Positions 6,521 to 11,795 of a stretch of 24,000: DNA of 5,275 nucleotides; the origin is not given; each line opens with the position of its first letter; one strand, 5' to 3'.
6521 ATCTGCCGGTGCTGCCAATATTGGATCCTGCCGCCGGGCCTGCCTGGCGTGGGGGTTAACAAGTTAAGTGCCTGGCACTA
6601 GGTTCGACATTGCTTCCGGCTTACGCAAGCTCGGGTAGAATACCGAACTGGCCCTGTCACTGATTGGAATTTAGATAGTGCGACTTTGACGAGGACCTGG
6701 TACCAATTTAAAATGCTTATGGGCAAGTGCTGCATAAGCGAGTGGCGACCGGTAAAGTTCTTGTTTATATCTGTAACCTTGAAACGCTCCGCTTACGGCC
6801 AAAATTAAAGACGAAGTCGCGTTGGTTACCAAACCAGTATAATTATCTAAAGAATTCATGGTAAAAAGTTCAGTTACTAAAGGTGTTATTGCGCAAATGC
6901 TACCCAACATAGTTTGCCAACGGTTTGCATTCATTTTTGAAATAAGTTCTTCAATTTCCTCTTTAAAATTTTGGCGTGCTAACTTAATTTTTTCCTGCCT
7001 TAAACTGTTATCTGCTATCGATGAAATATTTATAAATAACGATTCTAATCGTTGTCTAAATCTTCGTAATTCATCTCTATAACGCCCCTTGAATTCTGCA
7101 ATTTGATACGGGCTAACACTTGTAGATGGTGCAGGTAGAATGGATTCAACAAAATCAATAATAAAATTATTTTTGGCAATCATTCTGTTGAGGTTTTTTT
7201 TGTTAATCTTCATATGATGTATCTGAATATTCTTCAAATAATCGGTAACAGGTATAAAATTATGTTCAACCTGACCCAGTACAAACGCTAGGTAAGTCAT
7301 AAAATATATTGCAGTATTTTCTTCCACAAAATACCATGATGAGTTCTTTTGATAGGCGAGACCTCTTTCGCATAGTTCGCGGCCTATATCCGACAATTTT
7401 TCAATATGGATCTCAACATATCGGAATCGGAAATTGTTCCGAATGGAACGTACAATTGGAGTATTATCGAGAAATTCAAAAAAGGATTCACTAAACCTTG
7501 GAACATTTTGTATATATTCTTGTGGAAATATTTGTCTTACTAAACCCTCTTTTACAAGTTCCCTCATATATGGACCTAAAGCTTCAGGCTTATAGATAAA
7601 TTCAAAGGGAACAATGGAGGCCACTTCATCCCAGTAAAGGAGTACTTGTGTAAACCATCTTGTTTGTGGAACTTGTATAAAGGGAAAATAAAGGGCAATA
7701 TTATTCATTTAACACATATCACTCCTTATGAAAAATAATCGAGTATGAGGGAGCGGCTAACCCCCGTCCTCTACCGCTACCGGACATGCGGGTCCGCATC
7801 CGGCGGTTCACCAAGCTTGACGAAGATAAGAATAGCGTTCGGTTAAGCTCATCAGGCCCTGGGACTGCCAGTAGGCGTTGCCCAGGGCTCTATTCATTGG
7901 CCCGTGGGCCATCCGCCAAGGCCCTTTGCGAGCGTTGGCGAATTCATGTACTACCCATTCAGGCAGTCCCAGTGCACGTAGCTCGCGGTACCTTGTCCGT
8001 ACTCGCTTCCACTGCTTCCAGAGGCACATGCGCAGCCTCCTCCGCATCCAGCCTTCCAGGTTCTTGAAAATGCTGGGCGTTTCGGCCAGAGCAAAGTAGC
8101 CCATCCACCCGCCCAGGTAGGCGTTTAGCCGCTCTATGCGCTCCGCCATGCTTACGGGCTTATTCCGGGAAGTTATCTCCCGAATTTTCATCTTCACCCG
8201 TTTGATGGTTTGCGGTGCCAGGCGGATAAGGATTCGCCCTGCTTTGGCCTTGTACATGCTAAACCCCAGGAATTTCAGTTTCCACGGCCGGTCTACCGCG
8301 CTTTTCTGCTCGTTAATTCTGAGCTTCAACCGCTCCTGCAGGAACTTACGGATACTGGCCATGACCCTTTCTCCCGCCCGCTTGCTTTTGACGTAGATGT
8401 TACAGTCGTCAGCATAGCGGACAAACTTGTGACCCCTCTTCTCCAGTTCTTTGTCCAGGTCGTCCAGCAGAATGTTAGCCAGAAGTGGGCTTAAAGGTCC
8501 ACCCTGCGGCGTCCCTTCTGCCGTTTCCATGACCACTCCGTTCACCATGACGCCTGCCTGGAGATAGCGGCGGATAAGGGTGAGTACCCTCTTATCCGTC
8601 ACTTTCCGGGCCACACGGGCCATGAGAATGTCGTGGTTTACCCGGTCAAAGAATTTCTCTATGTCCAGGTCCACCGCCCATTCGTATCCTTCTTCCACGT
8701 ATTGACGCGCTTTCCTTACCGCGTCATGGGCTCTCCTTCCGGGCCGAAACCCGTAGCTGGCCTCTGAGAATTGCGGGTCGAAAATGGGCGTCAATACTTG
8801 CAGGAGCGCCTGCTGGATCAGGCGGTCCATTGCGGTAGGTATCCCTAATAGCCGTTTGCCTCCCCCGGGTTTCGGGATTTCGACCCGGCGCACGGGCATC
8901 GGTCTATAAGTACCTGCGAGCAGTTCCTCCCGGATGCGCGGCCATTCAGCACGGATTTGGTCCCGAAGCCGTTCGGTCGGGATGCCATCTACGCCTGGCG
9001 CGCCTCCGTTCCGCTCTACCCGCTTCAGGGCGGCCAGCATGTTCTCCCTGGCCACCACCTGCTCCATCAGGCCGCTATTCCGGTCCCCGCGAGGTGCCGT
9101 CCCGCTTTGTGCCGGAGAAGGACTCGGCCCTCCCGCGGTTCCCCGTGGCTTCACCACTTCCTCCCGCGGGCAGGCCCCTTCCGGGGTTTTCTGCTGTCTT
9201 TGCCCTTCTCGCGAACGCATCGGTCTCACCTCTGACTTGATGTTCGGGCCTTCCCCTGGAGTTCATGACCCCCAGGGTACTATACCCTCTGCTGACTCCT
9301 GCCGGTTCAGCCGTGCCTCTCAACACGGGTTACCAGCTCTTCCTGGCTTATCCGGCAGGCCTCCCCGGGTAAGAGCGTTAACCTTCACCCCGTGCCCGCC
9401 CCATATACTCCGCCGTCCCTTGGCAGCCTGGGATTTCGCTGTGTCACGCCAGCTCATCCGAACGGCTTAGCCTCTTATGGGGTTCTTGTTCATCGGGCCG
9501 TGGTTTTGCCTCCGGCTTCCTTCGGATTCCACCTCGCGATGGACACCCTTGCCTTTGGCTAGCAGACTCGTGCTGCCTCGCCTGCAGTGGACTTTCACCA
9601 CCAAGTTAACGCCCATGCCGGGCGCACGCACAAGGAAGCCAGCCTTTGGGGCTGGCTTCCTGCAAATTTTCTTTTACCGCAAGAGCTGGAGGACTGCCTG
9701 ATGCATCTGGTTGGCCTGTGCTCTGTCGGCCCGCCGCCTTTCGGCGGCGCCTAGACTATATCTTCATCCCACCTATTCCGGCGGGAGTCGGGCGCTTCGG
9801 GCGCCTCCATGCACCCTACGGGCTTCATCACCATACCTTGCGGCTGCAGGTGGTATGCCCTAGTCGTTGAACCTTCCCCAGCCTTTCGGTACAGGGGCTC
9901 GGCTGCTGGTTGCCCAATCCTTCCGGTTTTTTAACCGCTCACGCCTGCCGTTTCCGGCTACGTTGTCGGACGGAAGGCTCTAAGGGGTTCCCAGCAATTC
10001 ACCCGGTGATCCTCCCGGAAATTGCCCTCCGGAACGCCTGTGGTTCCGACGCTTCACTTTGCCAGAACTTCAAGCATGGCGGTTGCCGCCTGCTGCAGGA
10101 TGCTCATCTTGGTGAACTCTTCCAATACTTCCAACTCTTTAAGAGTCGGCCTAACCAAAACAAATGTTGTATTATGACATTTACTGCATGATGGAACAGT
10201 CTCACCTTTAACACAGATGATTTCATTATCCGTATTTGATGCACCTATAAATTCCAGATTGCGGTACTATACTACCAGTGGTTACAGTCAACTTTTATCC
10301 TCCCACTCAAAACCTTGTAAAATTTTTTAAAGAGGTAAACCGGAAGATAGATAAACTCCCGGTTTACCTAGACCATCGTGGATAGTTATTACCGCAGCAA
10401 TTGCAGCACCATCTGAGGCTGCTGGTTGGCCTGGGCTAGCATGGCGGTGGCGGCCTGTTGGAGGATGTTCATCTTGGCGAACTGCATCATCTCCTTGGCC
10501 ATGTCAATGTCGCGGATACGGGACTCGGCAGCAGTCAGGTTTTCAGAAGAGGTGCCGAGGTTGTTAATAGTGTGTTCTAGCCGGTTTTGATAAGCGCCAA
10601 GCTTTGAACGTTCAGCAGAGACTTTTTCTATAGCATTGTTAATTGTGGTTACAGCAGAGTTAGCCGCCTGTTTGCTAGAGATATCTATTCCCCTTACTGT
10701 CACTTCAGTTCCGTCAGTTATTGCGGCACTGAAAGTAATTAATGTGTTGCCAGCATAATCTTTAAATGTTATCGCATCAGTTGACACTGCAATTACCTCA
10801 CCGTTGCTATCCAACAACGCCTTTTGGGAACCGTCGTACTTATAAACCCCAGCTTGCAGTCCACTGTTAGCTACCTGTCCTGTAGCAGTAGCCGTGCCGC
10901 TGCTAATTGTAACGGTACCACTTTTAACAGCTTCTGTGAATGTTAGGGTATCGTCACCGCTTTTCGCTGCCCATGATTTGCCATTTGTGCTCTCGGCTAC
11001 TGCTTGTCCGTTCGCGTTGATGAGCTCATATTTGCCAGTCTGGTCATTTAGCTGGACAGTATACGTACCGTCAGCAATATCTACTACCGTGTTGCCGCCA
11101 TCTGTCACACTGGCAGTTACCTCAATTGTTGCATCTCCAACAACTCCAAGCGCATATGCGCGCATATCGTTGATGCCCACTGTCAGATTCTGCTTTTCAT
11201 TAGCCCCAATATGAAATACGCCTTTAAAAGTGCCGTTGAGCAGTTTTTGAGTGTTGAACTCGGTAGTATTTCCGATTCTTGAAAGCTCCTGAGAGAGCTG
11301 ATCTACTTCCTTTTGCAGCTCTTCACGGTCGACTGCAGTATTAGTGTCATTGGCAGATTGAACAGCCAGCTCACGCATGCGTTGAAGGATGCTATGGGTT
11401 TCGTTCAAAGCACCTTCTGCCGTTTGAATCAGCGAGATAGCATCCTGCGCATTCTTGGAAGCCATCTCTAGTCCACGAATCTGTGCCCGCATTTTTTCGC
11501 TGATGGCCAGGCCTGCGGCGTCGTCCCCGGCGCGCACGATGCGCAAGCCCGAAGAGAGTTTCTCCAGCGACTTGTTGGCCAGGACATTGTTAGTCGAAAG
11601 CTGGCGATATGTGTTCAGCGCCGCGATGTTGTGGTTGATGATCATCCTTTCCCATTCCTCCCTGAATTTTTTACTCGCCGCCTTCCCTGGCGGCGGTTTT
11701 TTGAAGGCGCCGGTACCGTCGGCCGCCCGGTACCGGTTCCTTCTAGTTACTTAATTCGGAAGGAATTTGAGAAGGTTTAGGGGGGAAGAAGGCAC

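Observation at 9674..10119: ORF-less group I intron splitting the 3' remnant of a second flagellin gene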

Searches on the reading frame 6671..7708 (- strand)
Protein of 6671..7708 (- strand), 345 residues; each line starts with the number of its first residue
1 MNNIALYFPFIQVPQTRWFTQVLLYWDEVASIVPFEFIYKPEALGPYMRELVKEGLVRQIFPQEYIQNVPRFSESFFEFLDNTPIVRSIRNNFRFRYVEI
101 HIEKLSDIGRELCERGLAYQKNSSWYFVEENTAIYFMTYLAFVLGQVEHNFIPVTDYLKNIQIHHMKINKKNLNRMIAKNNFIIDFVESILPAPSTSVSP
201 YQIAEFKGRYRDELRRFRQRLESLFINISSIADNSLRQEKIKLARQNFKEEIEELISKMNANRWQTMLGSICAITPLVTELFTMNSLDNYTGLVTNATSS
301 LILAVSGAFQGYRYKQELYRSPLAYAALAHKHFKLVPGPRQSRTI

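Call 13: search_protein_families(library=pfam, proteins=[window:6671-7708:-])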
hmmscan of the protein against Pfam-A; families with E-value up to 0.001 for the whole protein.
window:6671-7708:- (345 aa): 1 family
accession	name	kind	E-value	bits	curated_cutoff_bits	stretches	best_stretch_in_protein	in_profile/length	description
PF19749.4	DUF6236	-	4.9e-10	39.5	26.2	1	187-333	176-323/324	Family of unknown function (DUF6236)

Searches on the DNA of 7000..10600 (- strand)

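Call 6: search_rna_families(source=window, start=7000, end=10600, threshold=evalue, max_evalue=1)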
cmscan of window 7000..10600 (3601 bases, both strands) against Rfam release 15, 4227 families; matches with E-value up to 1: 4.
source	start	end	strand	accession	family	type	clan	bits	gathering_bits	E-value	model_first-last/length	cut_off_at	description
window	9374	9543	-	RF02001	group-II-D1D4-3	Intron;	CL00102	147.4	32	5.8e-32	1-170/170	no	Group II catalytic intron D1-D4-3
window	9732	10043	-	RF00028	Intron_gpI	Intron;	-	65.7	50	1.1e-15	1-253/253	no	Group I catalytic intron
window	9247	9332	-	RF01998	group-II-D1D4-1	Intron;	CL00102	64.3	35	1.7e-10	1-84/84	no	Group II catalytic intron D1-D4-1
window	7683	7808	-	RF00029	Intron_gpII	Intron;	-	23.5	40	0.14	1-77/77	no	Group II catalytic intron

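Call 58: search_dna_similar(query=window:9723-10072:-, collection=phages, mode=distant, max_rows=12)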
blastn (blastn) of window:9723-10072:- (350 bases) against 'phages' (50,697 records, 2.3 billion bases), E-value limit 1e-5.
Records with a match: 59; places in all: 61; records where one place covers at least 80% of the query: 0.
Best place of each record, by identity: 60-80% 59.
By first word of the organism name: Staphylococcus 17; Pseudomonas 12; Lactococcus 8; Bacillus 7; Streptococcus 4; Serratia 4; Listeria 2; Alicyclobacillus 1; Pectobacterium 1; bajarodcaudo 1; and 2 more.
By host as written in the record: Lactococcus lactis 8; Pseudomonas syringae pv. porri LMG 28495 8; Bacillus subtilis 4; Staphylococcus sp. 4; Staphylococcus aureus 3; Staphylococcus epidermidis 2; Pseudomonas aeruginosa ATCC 27853 2; Pseudomonas aeruginosa strain PAO1 2; and 23 more.
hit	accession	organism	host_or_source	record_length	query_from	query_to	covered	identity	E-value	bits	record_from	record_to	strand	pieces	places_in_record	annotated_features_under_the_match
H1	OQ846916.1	Alicyclobacillus phage KKP_3916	Alicyclobacillus acidoterrestris strain ...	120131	44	214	49%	73.2%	3e-14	85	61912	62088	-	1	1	none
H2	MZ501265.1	Bacillus phage 278BB001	Bacillus subtilis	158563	66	212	42%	73.5%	3e-14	84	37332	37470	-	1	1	none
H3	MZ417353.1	Staphylococcus phage PG-2021_93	Staphylococcus epidermidis S414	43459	71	212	41%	75.4%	2e-16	92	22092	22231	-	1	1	record has no annotation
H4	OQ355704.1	Staphylococcus phage vB_SepS_BE28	Staphylococcus epidermidis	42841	71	212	41%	75.4%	2e-16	92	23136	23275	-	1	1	hypothetical protein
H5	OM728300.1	Bacillus phage vB_BsuM-Goe17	Bacillus subtilis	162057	66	212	42%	72.8%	1e-12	80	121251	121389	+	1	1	none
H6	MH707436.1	Bacillus phage BSP36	Bacillus subtilis KCCM 11780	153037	66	212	42%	72.1%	2e-11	75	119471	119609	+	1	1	none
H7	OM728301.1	Bacillus phage vB_BsuM-Goe20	Bacillus subtilis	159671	66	212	42%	71.4%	7e-10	71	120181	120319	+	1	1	none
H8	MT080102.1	Pseudomonas phage PAP02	Pseudomonas aeruginosa ATCC 27853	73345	71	214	41%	72.9%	2e-11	76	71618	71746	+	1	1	none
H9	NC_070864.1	Pseudomonas phage PAP02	Pseudomonas aeruginosa ATCC 27853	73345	71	214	41%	72.9%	2e-11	76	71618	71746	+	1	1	none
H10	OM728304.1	Bacillus phage vB_BsuM-Goe27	Bacillus subtilis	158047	66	212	42%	70.7%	9e-9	66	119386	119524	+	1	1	none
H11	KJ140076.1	Staphylococcus phage DW2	Staphylococcus aureus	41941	71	212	41%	72.5%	6e-11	74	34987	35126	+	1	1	similar to tail tip hydrolase; coding region may be disrupted by ...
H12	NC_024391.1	Staphylococcus phage DW2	Staphylococcus aureus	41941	71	212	41%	72.5%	6e-11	74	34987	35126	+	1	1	similar to tail tip hydrolase; coding region may be disrupted by ...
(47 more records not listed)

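Call 59: search_dna_similar(query=window:9600-10400:-, collection=plasmids, mode=distant, max_rows=10)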
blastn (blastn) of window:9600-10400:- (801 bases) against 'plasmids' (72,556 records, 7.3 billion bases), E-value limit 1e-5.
Records with a match: 5; places in all: 5; records where one place covers at least 80% of the query: 0.
Best place of each record, by identity: 80-90% 2; 60-80% 3.
By first word of the organism name: Bacillus 2; Staphylococcus 1; Priestia 1; Nitrosophilus 1.
By predicted mobility (MOB-suite, as given by PLSDB): non-mobilizable 5.
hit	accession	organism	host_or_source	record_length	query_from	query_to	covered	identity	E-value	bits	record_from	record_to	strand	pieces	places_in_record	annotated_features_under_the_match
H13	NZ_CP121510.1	Staphylococcus epidermidis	Homo sapiens,Forehead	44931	399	540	18%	73.9%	9e-13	83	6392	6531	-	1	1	none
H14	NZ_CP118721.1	Priestia aryabhattai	Pure isolate,Tap water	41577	402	540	17%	71.2%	5e-9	71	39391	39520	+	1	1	phage tail tape measure protein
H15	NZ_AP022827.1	Nitrosophilus labii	-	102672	405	498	12%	77.7%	4e-10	73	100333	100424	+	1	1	none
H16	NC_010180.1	Bacillus mycoides KBAB4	-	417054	485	554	9%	85.7%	9e-13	82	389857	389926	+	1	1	none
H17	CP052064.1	Bacillus thuringiensis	soil sample,soil sample from Harissa ...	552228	485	554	9%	85.7%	9e-13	82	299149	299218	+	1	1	none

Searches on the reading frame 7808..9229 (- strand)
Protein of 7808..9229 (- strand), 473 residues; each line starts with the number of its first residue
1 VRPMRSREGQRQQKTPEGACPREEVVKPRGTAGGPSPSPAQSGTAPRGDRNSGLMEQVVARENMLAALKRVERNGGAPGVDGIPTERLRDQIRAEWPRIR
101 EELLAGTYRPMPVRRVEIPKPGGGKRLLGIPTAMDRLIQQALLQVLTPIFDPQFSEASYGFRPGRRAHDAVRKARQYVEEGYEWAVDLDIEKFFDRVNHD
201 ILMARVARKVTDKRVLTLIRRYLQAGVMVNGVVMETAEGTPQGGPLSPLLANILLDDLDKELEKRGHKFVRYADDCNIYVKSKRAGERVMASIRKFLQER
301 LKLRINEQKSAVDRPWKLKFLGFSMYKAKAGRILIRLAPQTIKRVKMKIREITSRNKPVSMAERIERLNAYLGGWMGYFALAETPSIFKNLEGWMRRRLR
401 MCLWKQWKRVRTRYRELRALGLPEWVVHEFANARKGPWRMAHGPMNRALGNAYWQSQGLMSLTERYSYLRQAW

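Call 12: find_encoding_contigs(protein=window:7808-9229:-, flank=3000, max_places=6)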
Protein window:7808-9229:- (473 aa): no gene with exactly this product is on record in the collection.

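Call 13: search_protein_families(library=pfam, proteins=[window:7808-9229:-])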
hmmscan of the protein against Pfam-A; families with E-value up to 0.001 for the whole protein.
window:7808-9229:- (473 aa): 2 families
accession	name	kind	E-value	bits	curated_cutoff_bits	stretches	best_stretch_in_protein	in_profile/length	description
PF00078.32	RVT_1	-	1.1e-43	149.8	29.6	1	118-324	1-204/205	Reverse transcriptase (RNA-dependent DNA polymerase)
PF08388.16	GIIM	-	1.2e-23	83.3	23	1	342-419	1-78/80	Group II intron, maturase-specific domain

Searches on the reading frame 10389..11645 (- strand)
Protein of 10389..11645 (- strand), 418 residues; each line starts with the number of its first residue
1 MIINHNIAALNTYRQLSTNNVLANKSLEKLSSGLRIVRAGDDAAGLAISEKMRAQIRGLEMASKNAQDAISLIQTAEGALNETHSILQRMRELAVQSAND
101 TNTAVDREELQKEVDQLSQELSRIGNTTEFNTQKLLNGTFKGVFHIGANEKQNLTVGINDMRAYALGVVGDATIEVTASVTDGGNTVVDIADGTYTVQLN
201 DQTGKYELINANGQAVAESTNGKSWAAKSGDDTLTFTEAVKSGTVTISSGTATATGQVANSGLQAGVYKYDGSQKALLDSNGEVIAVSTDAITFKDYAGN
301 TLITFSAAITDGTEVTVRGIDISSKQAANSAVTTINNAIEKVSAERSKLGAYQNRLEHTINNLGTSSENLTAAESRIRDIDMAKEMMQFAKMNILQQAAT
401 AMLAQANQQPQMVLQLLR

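Call 8: find_encoding_contigs(protein=window:10389-11645:-, flank=10000, max_places=6)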
Protein window:10389-11645:- (418 aa): no gene with exactly this product is on record in the collection.

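Call 13: search_protein_families(library=pfam, proteins=[window:10389-11645:-])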
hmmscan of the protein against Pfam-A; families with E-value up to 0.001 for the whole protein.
window:10389-11645:- (418 aa): 2 families
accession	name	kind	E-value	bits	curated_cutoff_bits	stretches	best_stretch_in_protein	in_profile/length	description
PF00669.25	Flagellin_N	-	2.7e-47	160.8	26.6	1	3-140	1-138/139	Bacterial flagellin N-terminal helical region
PF00700.27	Flagellin_C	-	1e-30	106.3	23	1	333-417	2-86/86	Bacterial flagellin C-terminal helical region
